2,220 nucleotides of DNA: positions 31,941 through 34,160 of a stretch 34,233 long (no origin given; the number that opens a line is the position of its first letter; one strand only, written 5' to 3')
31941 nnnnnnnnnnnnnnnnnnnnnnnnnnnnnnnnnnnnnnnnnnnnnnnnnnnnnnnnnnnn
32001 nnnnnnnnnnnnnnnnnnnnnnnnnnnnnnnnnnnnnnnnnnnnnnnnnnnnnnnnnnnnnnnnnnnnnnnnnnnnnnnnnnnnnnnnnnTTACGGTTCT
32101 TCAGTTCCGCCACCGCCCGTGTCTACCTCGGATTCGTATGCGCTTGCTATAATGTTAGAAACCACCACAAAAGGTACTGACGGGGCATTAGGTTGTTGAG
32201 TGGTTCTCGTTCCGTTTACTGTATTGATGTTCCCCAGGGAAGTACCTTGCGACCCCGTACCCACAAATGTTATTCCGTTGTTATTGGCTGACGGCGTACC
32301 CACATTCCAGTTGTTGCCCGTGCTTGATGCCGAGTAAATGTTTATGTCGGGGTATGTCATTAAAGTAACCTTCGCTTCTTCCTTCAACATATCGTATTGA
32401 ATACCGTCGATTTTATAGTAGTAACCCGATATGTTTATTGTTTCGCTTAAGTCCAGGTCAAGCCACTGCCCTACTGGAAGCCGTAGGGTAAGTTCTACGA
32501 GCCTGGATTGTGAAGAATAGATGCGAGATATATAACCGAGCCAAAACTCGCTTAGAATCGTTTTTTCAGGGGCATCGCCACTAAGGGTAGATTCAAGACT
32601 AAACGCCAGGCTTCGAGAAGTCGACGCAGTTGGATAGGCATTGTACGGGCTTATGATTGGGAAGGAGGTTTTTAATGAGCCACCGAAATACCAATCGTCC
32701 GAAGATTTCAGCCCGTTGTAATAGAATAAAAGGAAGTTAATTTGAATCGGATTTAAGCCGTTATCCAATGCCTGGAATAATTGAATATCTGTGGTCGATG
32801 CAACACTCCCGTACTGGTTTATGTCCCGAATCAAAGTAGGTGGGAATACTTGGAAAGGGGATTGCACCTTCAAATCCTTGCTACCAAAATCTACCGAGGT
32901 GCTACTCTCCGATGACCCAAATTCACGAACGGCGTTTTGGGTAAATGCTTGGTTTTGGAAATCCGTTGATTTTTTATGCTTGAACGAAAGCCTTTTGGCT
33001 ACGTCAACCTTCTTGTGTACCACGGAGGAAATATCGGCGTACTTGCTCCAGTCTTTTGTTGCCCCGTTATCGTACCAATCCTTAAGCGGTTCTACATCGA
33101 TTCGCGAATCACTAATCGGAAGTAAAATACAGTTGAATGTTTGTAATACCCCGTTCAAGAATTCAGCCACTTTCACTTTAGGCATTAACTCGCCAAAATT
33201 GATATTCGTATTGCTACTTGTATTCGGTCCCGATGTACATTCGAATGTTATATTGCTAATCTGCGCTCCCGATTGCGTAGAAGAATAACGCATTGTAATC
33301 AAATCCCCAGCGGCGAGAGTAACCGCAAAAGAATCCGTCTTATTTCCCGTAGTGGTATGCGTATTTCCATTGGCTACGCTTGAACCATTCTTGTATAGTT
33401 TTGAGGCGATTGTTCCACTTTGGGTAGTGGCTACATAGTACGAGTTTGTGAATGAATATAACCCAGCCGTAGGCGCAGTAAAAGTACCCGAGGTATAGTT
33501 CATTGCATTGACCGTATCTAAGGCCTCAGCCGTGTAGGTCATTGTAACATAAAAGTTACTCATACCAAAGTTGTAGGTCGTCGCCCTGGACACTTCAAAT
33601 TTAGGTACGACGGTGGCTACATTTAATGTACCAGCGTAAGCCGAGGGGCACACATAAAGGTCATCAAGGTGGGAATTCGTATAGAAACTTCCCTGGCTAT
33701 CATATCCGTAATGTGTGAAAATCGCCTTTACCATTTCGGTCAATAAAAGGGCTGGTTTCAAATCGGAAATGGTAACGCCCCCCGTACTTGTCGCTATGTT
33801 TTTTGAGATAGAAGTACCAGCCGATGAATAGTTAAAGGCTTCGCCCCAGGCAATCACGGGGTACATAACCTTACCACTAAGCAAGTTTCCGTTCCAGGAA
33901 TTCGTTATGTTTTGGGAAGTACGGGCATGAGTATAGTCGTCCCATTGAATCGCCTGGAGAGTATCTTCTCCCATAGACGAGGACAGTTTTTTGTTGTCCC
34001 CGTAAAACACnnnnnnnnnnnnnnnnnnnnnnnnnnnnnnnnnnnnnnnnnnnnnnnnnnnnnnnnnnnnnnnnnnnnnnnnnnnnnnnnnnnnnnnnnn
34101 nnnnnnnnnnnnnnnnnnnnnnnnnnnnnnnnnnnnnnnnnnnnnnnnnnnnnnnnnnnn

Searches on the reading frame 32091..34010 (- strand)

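Call 10: search_protein_families(library=phrogs, proteins=[window:32091-34010:-], max_evalue=0.001)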
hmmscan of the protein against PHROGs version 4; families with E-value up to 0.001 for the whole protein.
window:32091-34010:- (639 aa): 1 family
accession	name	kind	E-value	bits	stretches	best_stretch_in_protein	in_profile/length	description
phrog_38559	-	unknown function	2.3e-09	37.1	1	2-387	112-484/754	-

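Call 11: search_protein_families(library=pfam, proteins=[window:32091-34010:-], max_evalue=0.01)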
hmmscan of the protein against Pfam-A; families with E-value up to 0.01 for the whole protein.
window:32091-34010:- (639 aa): 1 family
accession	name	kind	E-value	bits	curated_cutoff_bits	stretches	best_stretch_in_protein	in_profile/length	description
PF00386.27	C1q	-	4.8e-05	24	23.7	1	156-245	18-108/127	C1q domain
